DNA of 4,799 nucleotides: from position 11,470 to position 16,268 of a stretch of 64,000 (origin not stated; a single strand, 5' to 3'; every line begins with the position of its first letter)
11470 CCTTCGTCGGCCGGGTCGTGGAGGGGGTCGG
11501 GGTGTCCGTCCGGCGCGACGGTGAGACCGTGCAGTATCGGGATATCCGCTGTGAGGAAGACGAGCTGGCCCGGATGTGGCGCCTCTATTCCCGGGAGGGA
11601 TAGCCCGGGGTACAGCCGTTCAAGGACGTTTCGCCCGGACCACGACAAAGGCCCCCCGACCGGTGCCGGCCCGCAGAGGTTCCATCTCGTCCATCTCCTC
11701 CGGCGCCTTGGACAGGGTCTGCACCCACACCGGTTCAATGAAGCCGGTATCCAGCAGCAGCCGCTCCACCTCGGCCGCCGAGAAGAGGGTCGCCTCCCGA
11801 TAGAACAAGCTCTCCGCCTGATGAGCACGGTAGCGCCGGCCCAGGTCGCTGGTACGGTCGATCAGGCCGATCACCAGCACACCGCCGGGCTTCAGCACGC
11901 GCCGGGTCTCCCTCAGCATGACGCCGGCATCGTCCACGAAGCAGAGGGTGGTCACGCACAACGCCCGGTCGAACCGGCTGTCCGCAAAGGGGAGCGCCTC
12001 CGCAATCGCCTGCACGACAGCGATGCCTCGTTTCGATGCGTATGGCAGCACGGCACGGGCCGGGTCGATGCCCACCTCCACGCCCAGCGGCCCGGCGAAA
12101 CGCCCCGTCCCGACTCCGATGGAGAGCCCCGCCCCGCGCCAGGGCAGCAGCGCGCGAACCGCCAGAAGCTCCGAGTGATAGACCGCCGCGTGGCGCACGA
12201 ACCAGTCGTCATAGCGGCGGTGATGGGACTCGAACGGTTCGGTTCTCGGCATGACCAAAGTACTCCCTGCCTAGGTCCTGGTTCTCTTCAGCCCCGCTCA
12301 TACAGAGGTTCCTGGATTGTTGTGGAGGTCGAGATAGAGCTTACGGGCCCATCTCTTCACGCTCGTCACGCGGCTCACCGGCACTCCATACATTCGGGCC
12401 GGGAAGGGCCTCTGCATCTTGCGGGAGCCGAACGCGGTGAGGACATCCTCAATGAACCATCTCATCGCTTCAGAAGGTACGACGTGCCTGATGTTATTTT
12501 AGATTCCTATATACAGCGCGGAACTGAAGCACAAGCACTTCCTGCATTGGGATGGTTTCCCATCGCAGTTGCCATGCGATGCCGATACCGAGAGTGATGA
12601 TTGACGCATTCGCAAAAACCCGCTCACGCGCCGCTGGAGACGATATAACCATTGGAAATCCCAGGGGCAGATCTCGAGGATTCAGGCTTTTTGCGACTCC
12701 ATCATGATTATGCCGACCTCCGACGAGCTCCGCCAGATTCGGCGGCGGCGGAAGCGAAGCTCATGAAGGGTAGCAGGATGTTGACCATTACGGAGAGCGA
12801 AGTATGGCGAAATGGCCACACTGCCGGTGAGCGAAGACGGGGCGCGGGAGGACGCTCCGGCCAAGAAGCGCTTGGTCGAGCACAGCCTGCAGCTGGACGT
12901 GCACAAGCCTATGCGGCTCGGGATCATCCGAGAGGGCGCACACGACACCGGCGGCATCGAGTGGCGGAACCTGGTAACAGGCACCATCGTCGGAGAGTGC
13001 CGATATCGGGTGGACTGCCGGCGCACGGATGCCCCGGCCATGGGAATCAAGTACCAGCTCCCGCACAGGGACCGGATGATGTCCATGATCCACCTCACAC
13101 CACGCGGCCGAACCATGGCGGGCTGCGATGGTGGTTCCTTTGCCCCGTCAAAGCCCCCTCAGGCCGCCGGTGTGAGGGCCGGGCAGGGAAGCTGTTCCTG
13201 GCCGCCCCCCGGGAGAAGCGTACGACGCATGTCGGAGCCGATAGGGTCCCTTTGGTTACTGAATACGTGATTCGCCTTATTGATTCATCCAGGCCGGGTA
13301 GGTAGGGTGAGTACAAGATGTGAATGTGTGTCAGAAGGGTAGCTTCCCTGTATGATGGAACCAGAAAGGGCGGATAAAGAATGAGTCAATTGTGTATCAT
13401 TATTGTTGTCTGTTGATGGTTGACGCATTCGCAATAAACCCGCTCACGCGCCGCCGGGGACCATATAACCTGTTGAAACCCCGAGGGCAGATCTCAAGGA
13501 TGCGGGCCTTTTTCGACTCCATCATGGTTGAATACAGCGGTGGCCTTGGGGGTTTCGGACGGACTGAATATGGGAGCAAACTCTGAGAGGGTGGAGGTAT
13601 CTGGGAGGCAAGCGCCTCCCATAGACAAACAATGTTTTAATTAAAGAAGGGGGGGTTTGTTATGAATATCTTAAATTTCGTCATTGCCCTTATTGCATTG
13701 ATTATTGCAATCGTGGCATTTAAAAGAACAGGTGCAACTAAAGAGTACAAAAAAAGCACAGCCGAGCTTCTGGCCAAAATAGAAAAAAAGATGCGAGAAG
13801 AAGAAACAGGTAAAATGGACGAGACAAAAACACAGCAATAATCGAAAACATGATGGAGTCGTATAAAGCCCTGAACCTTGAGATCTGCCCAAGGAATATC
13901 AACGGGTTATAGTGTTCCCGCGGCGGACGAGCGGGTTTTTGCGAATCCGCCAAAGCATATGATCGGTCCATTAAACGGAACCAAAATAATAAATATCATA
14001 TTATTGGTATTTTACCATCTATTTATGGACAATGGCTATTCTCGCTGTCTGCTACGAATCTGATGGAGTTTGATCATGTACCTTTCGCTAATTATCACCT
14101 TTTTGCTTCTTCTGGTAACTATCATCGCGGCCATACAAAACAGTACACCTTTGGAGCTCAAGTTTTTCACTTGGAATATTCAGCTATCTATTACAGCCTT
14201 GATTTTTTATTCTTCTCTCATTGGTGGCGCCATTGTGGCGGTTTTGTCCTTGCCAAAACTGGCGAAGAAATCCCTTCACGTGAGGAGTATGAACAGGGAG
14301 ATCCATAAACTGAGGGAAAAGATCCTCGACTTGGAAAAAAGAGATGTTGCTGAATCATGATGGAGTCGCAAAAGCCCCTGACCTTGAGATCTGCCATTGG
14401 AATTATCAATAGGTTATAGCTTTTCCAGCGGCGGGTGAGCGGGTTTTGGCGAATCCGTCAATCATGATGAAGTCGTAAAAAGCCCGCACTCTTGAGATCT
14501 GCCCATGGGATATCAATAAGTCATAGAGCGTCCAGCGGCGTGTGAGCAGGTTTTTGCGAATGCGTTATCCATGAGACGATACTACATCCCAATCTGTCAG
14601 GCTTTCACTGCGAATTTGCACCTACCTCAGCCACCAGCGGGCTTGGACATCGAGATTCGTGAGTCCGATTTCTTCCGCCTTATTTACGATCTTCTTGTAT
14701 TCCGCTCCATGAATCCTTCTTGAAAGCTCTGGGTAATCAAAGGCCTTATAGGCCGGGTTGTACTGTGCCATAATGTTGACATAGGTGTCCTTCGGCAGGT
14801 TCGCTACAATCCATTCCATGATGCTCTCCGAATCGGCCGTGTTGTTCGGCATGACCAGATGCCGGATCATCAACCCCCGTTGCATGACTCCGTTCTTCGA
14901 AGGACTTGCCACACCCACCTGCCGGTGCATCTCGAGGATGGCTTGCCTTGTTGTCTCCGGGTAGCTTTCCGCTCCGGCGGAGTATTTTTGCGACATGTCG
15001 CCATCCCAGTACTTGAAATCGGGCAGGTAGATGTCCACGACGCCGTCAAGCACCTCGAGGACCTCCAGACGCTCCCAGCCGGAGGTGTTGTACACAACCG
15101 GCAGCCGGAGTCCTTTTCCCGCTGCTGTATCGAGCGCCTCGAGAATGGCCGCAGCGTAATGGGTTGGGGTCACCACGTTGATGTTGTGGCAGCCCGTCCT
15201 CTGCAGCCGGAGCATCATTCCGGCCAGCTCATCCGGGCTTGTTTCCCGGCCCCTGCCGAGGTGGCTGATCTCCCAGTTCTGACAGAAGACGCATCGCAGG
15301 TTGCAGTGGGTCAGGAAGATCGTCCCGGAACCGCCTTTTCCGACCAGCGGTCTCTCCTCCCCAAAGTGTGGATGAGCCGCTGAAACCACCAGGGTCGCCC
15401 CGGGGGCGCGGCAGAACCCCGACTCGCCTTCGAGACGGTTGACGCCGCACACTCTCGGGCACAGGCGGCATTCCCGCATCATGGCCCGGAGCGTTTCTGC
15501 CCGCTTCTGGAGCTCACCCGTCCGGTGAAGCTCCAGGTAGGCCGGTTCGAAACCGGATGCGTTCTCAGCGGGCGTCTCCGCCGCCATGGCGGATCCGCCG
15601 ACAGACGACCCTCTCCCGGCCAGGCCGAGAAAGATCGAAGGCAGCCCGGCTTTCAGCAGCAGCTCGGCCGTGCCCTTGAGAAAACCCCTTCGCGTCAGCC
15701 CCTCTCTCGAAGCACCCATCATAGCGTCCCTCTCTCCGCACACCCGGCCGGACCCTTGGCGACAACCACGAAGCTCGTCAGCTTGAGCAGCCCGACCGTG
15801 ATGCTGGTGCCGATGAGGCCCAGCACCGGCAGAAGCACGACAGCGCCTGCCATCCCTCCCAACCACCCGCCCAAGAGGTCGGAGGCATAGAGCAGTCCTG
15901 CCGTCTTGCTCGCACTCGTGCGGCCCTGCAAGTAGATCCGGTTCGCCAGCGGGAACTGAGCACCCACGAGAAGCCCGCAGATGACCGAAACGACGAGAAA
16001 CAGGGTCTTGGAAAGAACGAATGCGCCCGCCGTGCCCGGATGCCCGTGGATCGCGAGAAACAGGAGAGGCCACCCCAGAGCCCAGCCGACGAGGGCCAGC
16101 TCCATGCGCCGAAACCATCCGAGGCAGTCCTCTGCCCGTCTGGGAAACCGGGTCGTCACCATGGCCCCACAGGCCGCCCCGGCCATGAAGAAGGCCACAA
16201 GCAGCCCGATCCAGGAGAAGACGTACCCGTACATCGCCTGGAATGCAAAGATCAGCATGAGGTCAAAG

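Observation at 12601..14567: Unrecognised ~105-110 nt terminal-inverted-repeat element, at least 10 copies in 64 kb, five of them packed into 2 kb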

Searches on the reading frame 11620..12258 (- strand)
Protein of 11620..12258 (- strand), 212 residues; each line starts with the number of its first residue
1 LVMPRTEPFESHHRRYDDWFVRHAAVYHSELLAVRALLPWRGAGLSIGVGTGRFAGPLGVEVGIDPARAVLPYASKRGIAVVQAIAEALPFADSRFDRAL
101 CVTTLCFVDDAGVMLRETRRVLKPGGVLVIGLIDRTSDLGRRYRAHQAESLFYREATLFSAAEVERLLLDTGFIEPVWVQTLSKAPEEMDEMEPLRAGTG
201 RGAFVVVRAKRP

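Call 81: search_protein_families(library=pfam, proteins=[window:11620-12258:-], max_evalue=0.01)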
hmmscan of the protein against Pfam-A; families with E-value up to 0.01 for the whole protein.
window:11620-12258:- (212 aa): 8 families
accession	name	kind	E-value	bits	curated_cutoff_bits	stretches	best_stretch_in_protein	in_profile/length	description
PF08241.18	Methyltransf_11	-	7.6e-17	62.2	21.2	1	45-130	1-95/95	Methyltransferase domain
PF13649.12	Methyltransf_25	-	1.3e-11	45.5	27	1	45-126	2-97/97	Methyltransferase domain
PF13489.12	Methyltransf_23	-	9.6e-09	35.6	27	1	38-173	20-159/164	Methyltransferase domain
PF01209.24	Ubie_methyltran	-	1.6e-06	28.1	20.1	1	75-130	96-151/233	ubiE/COQ5 methyltransferase family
PF08242.18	Methyltransf_12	-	2e-06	28.9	30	1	45-128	1-98/98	Methyltransferase domain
PF13847.12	Methyltransf_31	-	2.6e-06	27.6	27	1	62-146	32-125/145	Methyltransferase domain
PF05148.21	Methyltransf_8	-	0.0014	19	27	1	87-133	114-159/219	Hypothetical methyltransferase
PF03141.22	Methyltransf_29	-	0.0035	16.4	23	1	70-130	154-217/506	Putative S-adenosyl-L-methionine-dependent methyltransferase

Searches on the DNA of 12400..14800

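Call 62: search_rna_families(source=window, start=12400, end=14800, threshold=evalue, max_evalue=1)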
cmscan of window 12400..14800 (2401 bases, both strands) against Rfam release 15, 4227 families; matches with E-value up to 1: 0.
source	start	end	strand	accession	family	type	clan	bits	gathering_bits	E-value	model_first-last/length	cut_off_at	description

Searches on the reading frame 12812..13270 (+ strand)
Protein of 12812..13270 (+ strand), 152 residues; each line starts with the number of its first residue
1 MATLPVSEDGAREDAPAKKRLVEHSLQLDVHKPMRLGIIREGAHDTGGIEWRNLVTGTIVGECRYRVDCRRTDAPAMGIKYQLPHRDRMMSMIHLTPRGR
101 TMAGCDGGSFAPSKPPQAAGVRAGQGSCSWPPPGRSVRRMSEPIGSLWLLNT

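Call 34: search_protein_families(library=pfam, proteins=[window:12812-13270:+], max_evalue=0.01)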
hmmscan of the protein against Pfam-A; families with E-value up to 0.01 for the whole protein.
window:12812-13270:+ (152 aa): 0 families

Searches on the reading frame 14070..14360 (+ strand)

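Call 34: search_protein_families(library=pfam, proteins=[window:14070-14360:+], max_evalue=0.01)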
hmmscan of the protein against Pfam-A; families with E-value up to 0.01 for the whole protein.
window:14070-14360:+ (96 aa): 1 family
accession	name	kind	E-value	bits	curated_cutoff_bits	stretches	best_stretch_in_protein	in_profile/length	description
PF06305.16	LapA_dom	-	1.3e-09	38.2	28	1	23-84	1-62/64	Lipopolysaccharide assembly protein A domain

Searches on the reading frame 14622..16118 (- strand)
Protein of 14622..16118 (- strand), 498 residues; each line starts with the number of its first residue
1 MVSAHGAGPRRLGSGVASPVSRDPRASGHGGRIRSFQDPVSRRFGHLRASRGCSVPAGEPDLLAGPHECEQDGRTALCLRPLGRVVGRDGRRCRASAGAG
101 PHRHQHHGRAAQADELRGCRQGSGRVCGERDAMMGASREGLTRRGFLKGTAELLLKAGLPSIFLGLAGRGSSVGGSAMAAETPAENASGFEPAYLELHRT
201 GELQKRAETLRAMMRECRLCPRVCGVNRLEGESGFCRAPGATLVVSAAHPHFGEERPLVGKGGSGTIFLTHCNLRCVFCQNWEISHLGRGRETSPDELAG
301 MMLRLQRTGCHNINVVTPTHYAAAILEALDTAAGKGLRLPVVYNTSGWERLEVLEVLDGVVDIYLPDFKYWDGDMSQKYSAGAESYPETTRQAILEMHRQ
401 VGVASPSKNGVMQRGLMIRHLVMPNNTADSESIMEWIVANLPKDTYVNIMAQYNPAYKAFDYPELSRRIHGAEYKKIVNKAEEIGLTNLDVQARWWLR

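Call 81: search_protein_families(library=pfam, proteins=[window:14622-16118:-], max_evalue=0.01)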
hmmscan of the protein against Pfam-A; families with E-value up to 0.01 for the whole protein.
window:14622-16118:- (498 aa): 1 family
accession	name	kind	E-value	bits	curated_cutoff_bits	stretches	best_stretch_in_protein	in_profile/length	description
PF04055.27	Radical_SAM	-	8.7e-10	39.4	29.5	1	267-374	2-115/166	Radical SAM superfamily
